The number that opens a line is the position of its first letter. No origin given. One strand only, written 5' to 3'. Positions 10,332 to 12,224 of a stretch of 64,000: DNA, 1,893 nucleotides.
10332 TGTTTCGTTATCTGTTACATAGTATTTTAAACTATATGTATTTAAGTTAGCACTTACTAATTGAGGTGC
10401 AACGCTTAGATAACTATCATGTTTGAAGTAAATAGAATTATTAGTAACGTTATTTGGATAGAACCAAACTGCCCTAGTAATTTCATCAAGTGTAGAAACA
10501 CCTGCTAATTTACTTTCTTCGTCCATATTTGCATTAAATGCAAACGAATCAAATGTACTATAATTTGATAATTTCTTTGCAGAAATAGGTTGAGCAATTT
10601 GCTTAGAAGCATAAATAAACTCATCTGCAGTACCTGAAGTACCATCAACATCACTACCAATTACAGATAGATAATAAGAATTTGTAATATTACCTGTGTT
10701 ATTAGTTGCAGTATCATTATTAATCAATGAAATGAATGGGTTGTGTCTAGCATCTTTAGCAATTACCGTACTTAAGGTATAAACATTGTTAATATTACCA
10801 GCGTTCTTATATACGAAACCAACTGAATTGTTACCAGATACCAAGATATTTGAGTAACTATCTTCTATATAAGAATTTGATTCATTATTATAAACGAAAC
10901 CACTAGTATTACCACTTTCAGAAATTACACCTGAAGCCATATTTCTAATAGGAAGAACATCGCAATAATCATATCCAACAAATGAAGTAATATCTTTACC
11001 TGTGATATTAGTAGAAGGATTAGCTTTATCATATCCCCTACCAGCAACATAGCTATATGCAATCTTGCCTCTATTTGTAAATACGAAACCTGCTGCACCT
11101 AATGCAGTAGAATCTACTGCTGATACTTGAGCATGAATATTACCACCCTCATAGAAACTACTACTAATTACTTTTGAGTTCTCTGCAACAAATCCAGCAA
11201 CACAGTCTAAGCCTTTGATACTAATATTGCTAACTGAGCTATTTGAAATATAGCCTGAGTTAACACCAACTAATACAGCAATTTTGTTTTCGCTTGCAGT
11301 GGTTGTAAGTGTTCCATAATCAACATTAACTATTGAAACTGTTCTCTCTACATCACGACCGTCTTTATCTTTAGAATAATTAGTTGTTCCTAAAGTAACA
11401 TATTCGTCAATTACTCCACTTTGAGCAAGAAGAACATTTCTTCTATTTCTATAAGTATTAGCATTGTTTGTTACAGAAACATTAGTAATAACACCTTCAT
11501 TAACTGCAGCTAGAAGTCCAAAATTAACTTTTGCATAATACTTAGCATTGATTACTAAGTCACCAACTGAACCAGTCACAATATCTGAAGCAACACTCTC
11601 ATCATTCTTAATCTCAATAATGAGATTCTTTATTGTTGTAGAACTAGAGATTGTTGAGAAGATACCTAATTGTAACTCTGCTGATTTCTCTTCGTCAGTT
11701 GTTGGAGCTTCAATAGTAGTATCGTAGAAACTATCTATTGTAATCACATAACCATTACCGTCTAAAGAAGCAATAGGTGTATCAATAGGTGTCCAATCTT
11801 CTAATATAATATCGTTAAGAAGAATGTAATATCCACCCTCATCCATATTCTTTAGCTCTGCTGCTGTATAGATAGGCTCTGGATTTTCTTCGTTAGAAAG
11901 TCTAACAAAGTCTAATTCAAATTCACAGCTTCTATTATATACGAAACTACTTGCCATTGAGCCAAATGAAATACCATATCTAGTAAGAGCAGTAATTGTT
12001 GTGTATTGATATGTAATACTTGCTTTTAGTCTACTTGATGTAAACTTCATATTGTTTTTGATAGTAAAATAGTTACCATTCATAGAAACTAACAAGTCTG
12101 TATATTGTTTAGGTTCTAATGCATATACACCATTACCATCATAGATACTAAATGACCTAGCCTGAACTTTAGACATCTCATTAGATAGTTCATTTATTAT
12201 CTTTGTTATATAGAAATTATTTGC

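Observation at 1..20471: A 20.5-kb open reading frame that the ORF track does not show: giant gene A runs off the left edge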

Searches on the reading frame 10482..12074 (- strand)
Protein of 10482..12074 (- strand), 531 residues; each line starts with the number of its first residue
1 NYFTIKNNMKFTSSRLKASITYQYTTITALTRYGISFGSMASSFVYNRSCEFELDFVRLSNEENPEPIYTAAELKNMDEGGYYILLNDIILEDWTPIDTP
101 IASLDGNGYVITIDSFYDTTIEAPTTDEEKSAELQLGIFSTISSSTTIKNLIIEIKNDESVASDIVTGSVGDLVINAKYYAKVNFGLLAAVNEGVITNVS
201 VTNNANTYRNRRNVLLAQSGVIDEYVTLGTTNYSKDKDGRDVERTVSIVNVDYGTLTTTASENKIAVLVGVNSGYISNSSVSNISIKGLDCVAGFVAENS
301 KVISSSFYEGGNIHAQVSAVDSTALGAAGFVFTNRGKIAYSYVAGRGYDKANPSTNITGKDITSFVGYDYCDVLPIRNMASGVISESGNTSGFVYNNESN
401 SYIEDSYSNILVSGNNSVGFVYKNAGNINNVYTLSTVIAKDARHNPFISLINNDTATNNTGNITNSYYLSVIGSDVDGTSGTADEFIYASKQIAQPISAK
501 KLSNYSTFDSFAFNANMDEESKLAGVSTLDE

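Call 29: find_homologous_proteins(query=A1, max_evalue=0.001)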
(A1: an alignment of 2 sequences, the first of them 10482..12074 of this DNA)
Query A1 (2 sequences) (531 aa, profile of the alignment): 2 proteins with E <= 0.001 among 8000 candidates.
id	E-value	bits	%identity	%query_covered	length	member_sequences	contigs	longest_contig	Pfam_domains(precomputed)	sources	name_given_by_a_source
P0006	6.1e-21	93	37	40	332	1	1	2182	-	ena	-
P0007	1.8e-15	75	28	71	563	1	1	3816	-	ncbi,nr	ncbi:MAG: hypothetical protein IJA69_04790 [Clostridia bacterium]|nr:hypothetical protein [Clostridi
